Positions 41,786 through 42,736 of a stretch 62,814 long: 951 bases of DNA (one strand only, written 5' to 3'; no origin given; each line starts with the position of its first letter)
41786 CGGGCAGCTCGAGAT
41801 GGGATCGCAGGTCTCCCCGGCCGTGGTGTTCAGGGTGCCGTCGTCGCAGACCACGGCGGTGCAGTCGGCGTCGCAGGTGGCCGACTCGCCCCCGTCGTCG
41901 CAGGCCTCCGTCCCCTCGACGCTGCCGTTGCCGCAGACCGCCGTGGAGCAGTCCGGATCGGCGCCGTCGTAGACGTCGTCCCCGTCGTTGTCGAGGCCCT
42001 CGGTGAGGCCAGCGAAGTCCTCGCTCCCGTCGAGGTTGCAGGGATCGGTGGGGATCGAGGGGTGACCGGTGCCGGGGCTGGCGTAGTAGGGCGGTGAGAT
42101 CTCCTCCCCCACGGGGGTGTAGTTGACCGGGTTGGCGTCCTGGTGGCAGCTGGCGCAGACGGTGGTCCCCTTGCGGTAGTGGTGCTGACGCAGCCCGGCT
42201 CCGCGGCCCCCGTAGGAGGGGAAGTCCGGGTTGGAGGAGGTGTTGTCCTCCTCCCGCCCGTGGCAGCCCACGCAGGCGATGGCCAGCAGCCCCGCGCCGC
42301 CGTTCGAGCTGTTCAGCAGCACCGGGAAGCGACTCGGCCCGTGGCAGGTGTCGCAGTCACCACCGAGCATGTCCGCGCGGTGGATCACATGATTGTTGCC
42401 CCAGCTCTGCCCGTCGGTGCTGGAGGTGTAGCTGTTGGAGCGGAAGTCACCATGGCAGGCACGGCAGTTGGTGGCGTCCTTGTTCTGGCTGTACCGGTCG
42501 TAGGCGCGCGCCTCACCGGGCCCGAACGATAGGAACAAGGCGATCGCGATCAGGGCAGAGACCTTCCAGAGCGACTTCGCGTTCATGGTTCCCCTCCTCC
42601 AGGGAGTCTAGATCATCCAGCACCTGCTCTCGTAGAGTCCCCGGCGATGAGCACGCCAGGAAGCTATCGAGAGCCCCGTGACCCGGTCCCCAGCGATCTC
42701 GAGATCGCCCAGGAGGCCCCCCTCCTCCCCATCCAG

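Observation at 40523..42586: Tetra-heme cytochrome c fused to Myxococcus cysteine-rich repeats and a MYXO-CTERM sorting signal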

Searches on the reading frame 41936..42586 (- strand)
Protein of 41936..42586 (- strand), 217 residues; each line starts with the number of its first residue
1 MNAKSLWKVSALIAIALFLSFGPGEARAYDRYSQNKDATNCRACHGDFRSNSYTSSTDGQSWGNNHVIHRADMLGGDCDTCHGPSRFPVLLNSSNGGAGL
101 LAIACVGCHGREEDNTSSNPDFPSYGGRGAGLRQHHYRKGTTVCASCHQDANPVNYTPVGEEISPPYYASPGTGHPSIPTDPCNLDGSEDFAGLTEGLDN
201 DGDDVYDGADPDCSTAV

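Call 5: find_homologous_proteins(query=window:41936-42586:-, max_evalue=0.001)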
Query seq(217 aa) (217 aa): 429 proteins with E <= 0.001 among 628 candidates; the best 120 are listed.
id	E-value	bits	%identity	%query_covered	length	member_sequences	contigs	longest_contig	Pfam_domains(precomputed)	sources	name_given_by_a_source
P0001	1.6e-85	304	64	86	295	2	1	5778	PF14537.12,PF22113.2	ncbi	-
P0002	1.8e-85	304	69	89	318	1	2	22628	PF14537.12,PF22113.2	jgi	-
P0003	1.2e-84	302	63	99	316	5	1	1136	PF14537.12,PF13860.13,PF22113.2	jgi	jgi:hypothetical protein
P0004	1.2e-84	302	67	94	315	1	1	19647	PF14537.12,PF22113.2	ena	-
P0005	1.2e-84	302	63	96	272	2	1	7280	PF14537.12,PF22113.2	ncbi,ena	-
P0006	3.5e-84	300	63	95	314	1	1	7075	PF14537.12,PF13860.13,PF22113.2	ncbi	-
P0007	2.1e-83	298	65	79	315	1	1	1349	PF14537.12,PF18962.8,PF13860.13,PF22113.2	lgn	-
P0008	3.2e-83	297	60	97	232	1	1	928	PF14537.12,PF22113.2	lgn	-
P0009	1.6e-82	295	63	95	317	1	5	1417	PF14537.12,PF14522.12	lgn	-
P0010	6.2e-82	293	67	89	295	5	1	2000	PF13860.13,PF02085.22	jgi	jgi:hypothetical protein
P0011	8.4e-81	289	59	97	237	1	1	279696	PF14537.12,PF22113.2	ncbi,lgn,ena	-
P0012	1.1e-80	289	61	98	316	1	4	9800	PF13860.13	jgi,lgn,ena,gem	-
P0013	2.3e-80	288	62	93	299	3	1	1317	PF14537.12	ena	-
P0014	4.6e-80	287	65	87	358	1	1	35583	-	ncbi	-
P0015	4.9e-80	287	61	99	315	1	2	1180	PF14537.12,PF18962.8,PF13860.13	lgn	-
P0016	9.8e-80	286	63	95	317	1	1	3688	PF13860.13,PF22113.2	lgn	-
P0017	2.4e-79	284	60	98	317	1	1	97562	PF14537.12,PF13860.13,PF14522.12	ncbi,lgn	-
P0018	2.9e-79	284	62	95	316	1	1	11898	PF14537.12,PF13860.13,PF14522.12,PF22113.2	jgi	-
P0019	3.6e-79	284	63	94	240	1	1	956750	PF14537.12,PF14522.12,PF22113.2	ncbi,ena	-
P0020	4.6e-79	283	62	95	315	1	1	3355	PF14537.12,PF18962.8,PF13860.13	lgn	-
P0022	6.4e-79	283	60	96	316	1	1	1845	PF14537.12,PF13860.13,PF14522.12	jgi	jgi:hypothetical protein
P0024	1.1e-78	282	59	98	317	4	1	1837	PF14537.12,PF13860.13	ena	-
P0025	2.1e-78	281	59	97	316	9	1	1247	PF14537.12,PF13860.13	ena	-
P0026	2.6e-78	281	66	78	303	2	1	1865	PF14537.12,PF13860.13,PF22113.2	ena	-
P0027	2.8e-78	281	61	100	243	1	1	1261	PF14537.12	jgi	-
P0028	2.8e-78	281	56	100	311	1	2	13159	PF14522.12,PF22113.2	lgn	-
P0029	3.1e-78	281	61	97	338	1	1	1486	PF14537.12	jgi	-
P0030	3.5e-78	280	61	94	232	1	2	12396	PF14537.12,PF14522.12,PF22113.2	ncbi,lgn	ncbi:MAG: hypothetical protein ACE5EO_11430 [Candidatus Krumholzibacteriia bacterium]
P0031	4.7e-78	280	58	100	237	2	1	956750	PF14537.12,PF22113.2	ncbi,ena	-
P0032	4.9e-78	280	58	88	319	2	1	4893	PF14537.12,PF13860.13,PF22113.2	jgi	jgi:hypothetical protein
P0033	5.0e-78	280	58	98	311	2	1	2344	PF14537.12,PF22113.2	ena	-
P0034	6.0e-78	280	59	95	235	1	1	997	PF14537.12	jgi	jgi:hypothetical protein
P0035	7.6e-78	279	64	87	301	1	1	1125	PF14537.12,PF18962.8,PF13860.13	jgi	-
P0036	2.1e-77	278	60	98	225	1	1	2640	PF14537.12,PF14522.12,PF22113.2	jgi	jgi:hypothetical protein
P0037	6.8e-77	276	62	94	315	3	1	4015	PF13860.13,PF22113.2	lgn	-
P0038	1.1e-76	276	62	96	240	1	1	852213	PF14537.12,PF14522.12,PF22113.2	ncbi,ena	-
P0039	1.5e-76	275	59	99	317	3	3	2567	PF14537.12,PF13860.13,PF22113.2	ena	-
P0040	1.8e-76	275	64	88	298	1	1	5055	PF14537.12,PF14522.12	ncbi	-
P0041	1.9e-76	275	58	88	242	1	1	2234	PF14537.12,PF14522.12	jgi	jgi:hypothetical protein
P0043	2.3e-76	274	60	93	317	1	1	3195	PF14537.12,PF18962.8,PF13860.13,PF22113.2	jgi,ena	-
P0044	2.3e-76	274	59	99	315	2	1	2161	PF14537.12,PF18962.8,PF13860.13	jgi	-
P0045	3.0e-76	274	60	97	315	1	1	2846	PF14537.12,PF14522.12,PF22113.2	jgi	jgi:hypothetical protein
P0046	3.2e-76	274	60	96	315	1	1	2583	PF14537.12,PF13860.13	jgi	-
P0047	4.7e-76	273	59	98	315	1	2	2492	PF14522.12,PF22113.2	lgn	-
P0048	1.2e-75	272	65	86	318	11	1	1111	PF14537.12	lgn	-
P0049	6.0e-75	270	58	96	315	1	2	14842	PF14537.12,PF13860.13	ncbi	-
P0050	1.2e-74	269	60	94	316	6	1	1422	PF14537.12,PF13860.13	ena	-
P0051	1.2e-74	269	56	100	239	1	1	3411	PF14537.12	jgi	jgi:hypothetical protein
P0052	1.4e-74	269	59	99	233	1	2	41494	PF14537.12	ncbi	ncbi:MAG: hypothetical protein V3V49_10870 [Candidatus Krumholzibacteria bacterium]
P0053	1.5e-74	269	58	99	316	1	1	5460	PF14537.12,PF13860.13,PF14522.12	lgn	-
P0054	2.2e-74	268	59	98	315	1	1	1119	PF13860.13,PF22113.2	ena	-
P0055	2.6e-74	268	60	100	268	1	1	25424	PF14537.12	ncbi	-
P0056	3.5e-74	267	60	95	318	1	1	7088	PF14537.12,PF13860.13,PF14522.12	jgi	jgi:cytochrome c553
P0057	4.0e-74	267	57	84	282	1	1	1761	PF14537.12,PF22113.2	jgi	jgi:hypothetical protein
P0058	4.4e-74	267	59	100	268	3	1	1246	PF14537.12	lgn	-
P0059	4.5e-74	267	54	100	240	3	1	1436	PF14537.12,PF22113.2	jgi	jgi:hypothetical protein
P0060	5.3e-74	267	57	96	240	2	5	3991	PF14537.12,PF14522.12,PF22113.2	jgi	jgi:hypothetical protein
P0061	9.1e-74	266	63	86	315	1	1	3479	PF14537.12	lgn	-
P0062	9.3e-74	266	55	99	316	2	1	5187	PF14537.12,PF13860.13,PF14522.12,PF22113.2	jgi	-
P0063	1.3e-73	265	57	100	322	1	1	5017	PF14537.12,PF14522.12,PF22113.2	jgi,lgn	-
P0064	1.6e-73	265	59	95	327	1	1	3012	PF13860.13,PF22113.2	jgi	-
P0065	1.7e-73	265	59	95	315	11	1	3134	PF14537.12,PF14522.12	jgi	-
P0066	1.8e-73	265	59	84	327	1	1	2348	PF14537.12,PF13860.13,PF22113.2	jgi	jgi:hypothetical protein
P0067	2.9e-73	264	57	96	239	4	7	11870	PF14537.12,PF22113.2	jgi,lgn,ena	jgi:hypothetical protein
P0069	5.3e-73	263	60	81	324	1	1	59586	PF14537.12,PF18962.8,PF13860.13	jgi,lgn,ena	-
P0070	6.2e-73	263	55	98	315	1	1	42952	PF14537.12,PF18962.8,PF13860.13,PF22113.2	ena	-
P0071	6.3e-73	263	55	100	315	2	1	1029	PF14537.12,PF13860.13,PF22113.2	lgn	-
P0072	1.0e-72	263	59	89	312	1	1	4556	PF14537.12,PF13860.13,PF14522.12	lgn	-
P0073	1.9e-72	262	56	97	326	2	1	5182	PF13860.13,PF22113.2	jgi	jgi:hypothetical protein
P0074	2.1e-72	262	58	97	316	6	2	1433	PF14537.12,PF13860.13,PF14522.12,PF22113.2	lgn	-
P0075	3.8e-72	261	55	100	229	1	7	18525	PF22113.2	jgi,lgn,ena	jgi:hypothetical protein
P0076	4.5e-72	260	58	95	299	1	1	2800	PF14537.12,PF14522.12,PF22113.2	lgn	-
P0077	4.6e-72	260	60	91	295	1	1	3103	PF14537.12,PF22113.2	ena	-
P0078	6.4e-72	260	57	100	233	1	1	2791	PF14537.12,PF14522.12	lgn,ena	-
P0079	7.9e-72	260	58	93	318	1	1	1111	PF14537.12,PF18962.8,PF13860.13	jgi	jgi:hypothetical protein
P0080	1.2e-71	259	62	83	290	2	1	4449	PF14537.12,PF18962.8,PF13860.13,PF22113.2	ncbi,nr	ncbi:MAG: T9SS type A sorting domain-containing protein, partial [Candidatus Eisenbacteria bacterium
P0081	2.1e-71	258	59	97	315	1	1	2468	PF14537.12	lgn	-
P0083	4.4e-71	257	57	97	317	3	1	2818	PF14537.12,PF22113.2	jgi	jgi:hypothetical protein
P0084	4.9e-71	257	57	96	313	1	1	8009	PF14537.12,PF14522.12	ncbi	ncbi:MAG: hypothetical protein ACE5HE_09595, partial [Phycisphaerae bacterium]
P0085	5.1e-71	257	58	91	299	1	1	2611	PF22113.2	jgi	jgi:hypothetical protein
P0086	5.3e-71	257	57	99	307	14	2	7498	PF09699.16,PF14537.12,PF13860.13,PF22113.2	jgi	-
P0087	2.3e-70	255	57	98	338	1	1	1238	PF14537.12,PF13948.12,PF02085.22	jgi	jgi:cysteine-rich repeat protein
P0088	3.1e-70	254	59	92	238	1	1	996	PF14537.12,PF14522.12,PF22113.2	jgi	-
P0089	3.4e-70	254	58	87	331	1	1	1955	PF14537.12,PF13860.13,PF22113.2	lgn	-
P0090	1.5e-69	252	59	87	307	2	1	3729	PF09699.16,PF14537.12,PF13860.13,PF14522.12,PF22113.2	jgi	-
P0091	1.8e-69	252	57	92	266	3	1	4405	PF14537.12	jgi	jgi:hypothetical protein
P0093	5.2e-69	250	63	87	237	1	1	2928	PF14537.12,PF22113.2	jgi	-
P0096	1.8e-68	249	52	100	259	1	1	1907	PF14537.12,PF22113.2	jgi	-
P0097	2.2e-68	248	57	95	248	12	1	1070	PF14537.12,PF14522.12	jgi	-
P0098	6.4e-68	247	59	95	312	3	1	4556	PF13860.13,PF14522.12,PF22113.2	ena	-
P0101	2.2e-66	242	56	95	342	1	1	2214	PF14537.12,PF14522.12,PF22113.2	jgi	jgi:hypothetical protein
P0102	7.6e-66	240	59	86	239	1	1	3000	PF14537.12,PF14522.12,PF22113.2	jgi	jgi:hypothetical protein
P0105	1.2e-65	239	57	92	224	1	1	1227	PF09699.16,PF14522.12,PF22113.2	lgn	-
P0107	2.2e-65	239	54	99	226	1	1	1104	PF02085.22,PF14522.12,PF22113.2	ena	-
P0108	2.8e-65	238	61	83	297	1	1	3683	PF14537.12,PF22113.2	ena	-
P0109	4.8e-65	237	54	100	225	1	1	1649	PF14537.12,PF02085.22,PF22113.2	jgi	jgi:hypothetical protein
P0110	5.1e-65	237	53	90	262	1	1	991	PF14537.12,PF14522.12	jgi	-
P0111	5.4e-65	237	59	85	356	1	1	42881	PF14537.12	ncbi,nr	ncbi:MAG: hypothetical protein D6718_09740 [Acidobacteria bacterium]|nr:MAG: hypothetical protein D6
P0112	9.4e-65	237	54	94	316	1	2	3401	PF14537.12,PF13860.13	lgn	-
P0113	2.5e-64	235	56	94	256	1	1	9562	PF14537.12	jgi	jgi:hypothetical protein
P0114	2.5e-64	235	58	82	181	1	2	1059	PF14537.12,PF14522.12,PF22113.2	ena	-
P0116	4.2e-64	234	53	98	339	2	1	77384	PF14537.12,PF22113.2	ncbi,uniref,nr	ncbi:MAG: hypothetical protein IFK94_05135 [Acidobacteria bacterium]|uniref:Uncharacterized protein 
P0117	6.4e-64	234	58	86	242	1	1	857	PF14537.12,PF14522.12,PF22113.2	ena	-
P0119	1.7e-63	232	58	87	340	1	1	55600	PF14537.12,PF22113.2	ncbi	-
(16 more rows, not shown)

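Call 6: search_solved_structures(query=window:41936-42586:-, max_evalue=10, show_alignments=2)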
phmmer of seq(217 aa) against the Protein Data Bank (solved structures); distinct sequences matched with E-value up to 10: 4.
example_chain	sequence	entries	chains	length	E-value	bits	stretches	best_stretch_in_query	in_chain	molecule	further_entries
8rv0_Y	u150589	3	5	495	0.27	14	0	16-83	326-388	Octaheme cytochrome c nitrite reductase | Octaheme nitrite c cytochrome c reductase | Octaheme nitrite reductase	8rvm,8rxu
1cev_A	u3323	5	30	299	0.32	13.8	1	127-178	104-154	PROTEIN (ARGINASE)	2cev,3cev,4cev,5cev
6btm_A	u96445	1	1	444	0.33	13.8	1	65-119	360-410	Alternative Complex III subunit A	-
8qj6_A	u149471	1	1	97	0.74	12.6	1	12-53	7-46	Lipoprotein cytochrome c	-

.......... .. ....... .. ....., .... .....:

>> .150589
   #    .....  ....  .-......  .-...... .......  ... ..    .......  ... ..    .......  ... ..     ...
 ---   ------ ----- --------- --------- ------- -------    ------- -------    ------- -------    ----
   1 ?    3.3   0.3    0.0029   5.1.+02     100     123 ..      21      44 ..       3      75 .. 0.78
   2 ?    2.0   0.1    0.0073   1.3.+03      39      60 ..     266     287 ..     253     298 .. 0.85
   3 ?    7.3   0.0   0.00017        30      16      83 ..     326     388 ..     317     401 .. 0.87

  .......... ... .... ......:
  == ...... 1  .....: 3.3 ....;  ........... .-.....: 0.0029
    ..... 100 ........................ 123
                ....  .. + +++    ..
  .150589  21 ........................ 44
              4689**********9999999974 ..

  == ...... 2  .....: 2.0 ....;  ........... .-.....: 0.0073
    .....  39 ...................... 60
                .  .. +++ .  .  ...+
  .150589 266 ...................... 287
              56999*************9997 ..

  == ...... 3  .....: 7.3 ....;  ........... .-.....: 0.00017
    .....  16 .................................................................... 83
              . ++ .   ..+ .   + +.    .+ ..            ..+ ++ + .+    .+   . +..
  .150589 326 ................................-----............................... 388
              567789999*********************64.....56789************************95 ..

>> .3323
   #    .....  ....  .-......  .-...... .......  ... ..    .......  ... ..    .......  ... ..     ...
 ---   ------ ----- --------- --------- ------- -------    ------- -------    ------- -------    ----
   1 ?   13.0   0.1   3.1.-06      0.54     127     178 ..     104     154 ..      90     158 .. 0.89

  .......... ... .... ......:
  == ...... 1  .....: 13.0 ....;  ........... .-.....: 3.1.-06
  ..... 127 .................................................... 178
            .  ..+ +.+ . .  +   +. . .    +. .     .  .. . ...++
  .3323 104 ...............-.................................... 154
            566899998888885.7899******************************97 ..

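Call 7: search_protein_families(library=pfam, proteins=[window:41936-42586:-, P0087, P0003, P0011], max_evalue=10)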
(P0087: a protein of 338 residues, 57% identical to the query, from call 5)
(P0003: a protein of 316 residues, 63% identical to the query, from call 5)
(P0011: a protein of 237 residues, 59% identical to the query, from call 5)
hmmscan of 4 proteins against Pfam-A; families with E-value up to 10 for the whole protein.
seq(217 aa): 10 families
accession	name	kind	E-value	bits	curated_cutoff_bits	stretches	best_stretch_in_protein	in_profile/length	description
PF22113.1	Mtrc-MtrF_II-IV_dom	-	1.4e-06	28.4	30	2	29-86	111-167/176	Outer membrane cytochrome MtrC/MtrF-like, domains II/IV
PF14537.11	Cytochrom_c3_2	-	2.4e-06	28.4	25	2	76-150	7-66/79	Cytochrome c3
PF14522.11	Cytochrome_C7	-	3.1e-05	24.2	24.8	2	36-109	11-66/67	Cytochrome c7 and related cytochrome c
PF09699.15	Paired_CXXCH_1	-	0.0011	19.1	20.6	2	75-112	6-39/41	Doubled CXXCH motif (Paired_CXXCH_1)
PF13442.11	Cytochrome_CBB3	-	0.023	15.5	27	2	97-124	6-26/68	Cytochrome C oxidase, cbb3-type, subunit III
PF15626.11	mono-CXXC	-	0.024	15.4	20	1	143-158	7-22/53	single CXXC unit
PF02085.21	Cytochrom_CIII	-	0.037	14.8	22.9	2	65-152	24-86/101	Class III cytochrome C family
PF00684.25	DnaJ_CXXCXGXG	-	2.6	8.8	32.7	1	77-112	17-51/65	DnaJ central domain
PF22678.1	Cytochrom_c_NrfB-like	-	3.9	8.4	27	1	105-151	1-43/89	Cytochrome c-type protein NrfB-like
PF16694.10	Cytochrome_P460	-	8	7.3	27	1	20-53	92-122/125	Cytochrome P460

P0087 (338 aa): 8 families
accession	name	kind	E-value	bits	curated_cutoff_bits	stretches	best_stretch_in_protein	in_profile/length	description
PF14537.11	Cytochrom_c3_2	-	3.7e-07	31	25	2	74-144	7-66/79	Cytochrome c3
PF13948.11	DUF4215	-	1.2e-06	29.1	27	1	200-238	10-47/47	Domain of unknown function (DUF4215)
PF02085.21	Cytochrom_CIII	-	6.3e-06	26.9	22.9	1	64-146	25-86/101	Class III cytochrome C family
PF14522.11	Cytochrome_C7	-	9e-05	22.7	24.8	3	101-146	14-52/67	Cytochrome c7 and related cytochrome c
PF22113.1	Mtrc-MtrF_II-IV_dom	-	0.00021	21.3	30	1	31-145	24-166/176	Outer membrane cytochrome MtrC/MtrF-like, domains II/IV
PF13435.11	Cytochrome_C554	-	0.82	11.1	20.8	0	120-145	33-58/84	Cytochrome c554 and c-prime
PF09699.15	Paired_CXXCH_1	-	1.5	9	20.6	1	102-145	8-39/41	Doubled CXXCH motif (Paired_CXXCH_1)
PF03264.19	Cytochrom_NNT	-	5.6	7.1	24.1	1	101-144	126-166/174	NapC/NirT cytochrome c family, N-terminal region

P0003 (316 aa): 10 families
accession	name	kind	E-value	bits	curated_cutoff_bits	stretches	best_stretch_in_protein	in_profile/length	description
PF13860.13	FlgD_ig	-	3.6e-08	33.7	27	1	251-301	24-73/79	FlgD Ig-like domain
PF22113.1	Mtrc-MtrF_II-IV_dom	-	4.8e-07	29.9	30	2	38-87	119-167/176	Outer membrane cytochrome MtrC/MtrF-like, domains II/IV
PF14537.11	Cytochrom_c3_2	-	4.1e-06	27.6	25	2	35-84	22-65/79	Cytochrome c3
PF14522.11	Cytochrome_C7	-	7.2e-05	23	24.8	2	38-111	12-66/67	Cytochrome c7 and related cytochrome c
PF13585.12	CHU_C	-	0.0002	21.9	27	1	252-303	29-72/86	CHU_C Type IX secretion signal domain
PF18962.6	Por_Secre_tail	-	0.025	15.3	27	1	233-310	3-71/75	Secretion system C-terminal sorting domain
PF02085.21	Cytochrom_CIII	-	0.048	14.4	22.9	1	67-153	25-87/101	Class III cytochrome C family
PF09699.15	Paired_CXXCH_1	-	0.13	12.4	20.6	1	76-114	6-39/41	Doubled CXXCH motif (Paired_CXXCH_1)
PF13442.11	Cytochrome_CBB3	-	1.6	9.5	27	0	40-47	12-19/68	Cytochrome C oxidase, cbb3-type, subunit III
PF13435.11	Cytochrome_C554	-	3.3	9.1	20.8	0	76-112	48-84/84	Cytochrome c554 and c-prime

P0011 (237 aa): 8 families
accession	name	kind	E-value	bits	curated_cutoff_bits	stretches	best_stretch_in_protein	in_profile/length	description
PF14537.11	Cytochrom_c3_2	-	1.7e-07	32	25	2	43-90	23-64/79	Cytochrome c3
PF22113.1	Mtrc-MtrF_II-IV_dom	-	2.4e-06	27.6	30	2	37-93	111-166/176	Outer membrane cytochrome MtrC/MtrF-like, domains II/IV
PF14522.11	Cytochrome_C7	-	9.7e-05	22.6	24.8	2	43-91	10-49/67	Cytochrome c7 and related cytochrome c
PF09699.15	Paired_CXXCH_1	-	0.00096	19.2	20.6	1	150-157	8-38/41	Doubled CXXCH motif (Paired_CXXCH_1)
PF13435.11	Cytochrome_C554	-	0.0018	19.6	20.8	1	80-118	45-84/84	Cytochrome c554 and c-prime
PF02085.21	Cytochrom_CIII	-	0.018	15.8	22.9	1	74-159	25-86/101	Class III cytochrome C family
PF11845.13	Tll0287-like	-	0.082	13.8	24.1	0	150-161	103-116/144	Tll0287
PF16694.10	Cytochrome_P460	-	0.47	11.3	27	1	30-62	88-123/125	Cytochrome P460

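Call 15: find_related_loci(query=A1, collection=genome_contigs, flank=10000)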
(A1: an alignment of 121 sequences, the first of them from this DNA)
Query A1 (217 aa) in genome_contigs; peptide patterns used: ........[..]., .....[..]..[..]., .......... (x = any residue, [..] = any of these).
600 stretches matched a pattern (row limit reached: there are more); 218 encode a relative of the query (tblastn E <= 1e-3); the best 80 are kept; 80 distinct loci.
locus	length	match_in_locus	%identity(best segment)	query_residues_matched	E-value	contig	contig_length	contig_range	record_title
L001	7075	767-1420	61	1-217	4e-85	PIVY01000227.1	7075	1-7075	MAG: bacterium isolate Glo_17 GloG15_CONTIG15478, whole genome shotgun sequence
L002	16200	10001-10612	63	9-213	4e-82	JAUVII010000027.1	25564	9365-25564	MAG: Candidatus Krumholzibacteriia bacterium isolate CSMAG_424 CSMAG_424_k127_332617_length_25564_cov_54.2707, whole gen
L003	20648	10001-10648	60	1-213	1e-81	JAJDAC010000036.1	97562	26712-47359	MAG: Candidatus Krumholzibacteriota bacterium isolate OFTM315 OFTM315_35, whole genome shotgun sequence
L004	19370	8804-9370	66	28-217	2e-80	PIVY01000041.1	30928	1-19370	MAG: bacterium isolate Glo_17 GloG15_CONTIG1558, whole genome shotgun sequence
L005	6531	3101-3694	64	15-213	4e-79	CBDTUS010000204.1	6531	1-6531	MAG TPA_asm: uncultured bacterium isolate SRR7614711_binner13_Refined_44 genome assembly, contig: ERZ23877654.4818, whol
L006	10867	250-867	60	1-217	5e-79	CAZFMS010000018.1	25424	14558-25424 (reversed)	MAG TPA_asm: uncultured Planctomycetaceae bacterium isolate SRP128015_co2_35 genome assembly, contig: NODE_809_length_25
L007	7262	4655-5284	59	4-216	7e-78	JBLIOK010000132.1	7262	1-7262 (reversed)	MAG: Candidatus Krumholzibacteriia bacterium isolate 3300053785_160 Ga0535658_0032484, whole genome shotgun sequence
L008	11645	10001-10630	58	6-216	3e-76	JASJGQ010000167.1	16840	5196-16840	MAG: Acidobacteriota bacterium isolate ChS5.bin.55 ChesSed_k141_1049489, whole genome shotgun sequence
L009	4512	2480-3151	57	1-214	4e-76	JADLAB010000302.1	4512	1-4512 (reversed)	MAG: Polyangiaceae bacterium isolate SJ101 c_000000481476, whole genome shotgun sequence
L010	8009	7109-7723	57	9-217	2e-73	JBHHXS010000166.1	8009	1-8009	MAG: Phycisphaerae bacterium isolate D_1_bin.24 NODE_4701_length_8009_cov_4.303621, whole genome shotgun sequence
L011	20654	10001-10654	52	4-216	3e-73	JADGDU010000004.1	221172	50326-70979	MAG: Candidatus Krumholzibacteriia bacterium isolate BB18 NODE_4_length_221172_cov_5.846342, whole genome shotgun sequen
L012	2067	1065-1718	55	1-216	2e-74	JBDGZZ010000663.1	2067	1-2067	MAG: Gemmatimonadota bacterium isolate M3-44_Bin_125 M3-44_Bin_125_scaffold_416177, whole genome shotgun sequence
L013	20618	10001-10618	59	11-217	1e-71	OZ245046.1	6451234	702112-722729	MAG: Candidatus Eiseniibacteriota bacterium isolate 9d5bca9a-b2ae-4bb4-9135-b14f0b5ecb2e genome assembly, chromosome: 1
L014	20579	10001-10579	58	23-216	7e-71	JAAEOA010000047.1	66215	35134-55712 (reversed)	MAG: bacterium isolate Bsp_15 BspG_CONTIG925150, whole genome shotgun sequence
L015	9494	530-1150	54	6-214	2e-67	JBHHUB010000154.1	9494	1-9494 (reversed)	MAG: Phycisphaerae bacterium isolate S.6.sp2_bin.21 NODE_1213_length_9494_cov_5.412226, whole genome shotgun sequence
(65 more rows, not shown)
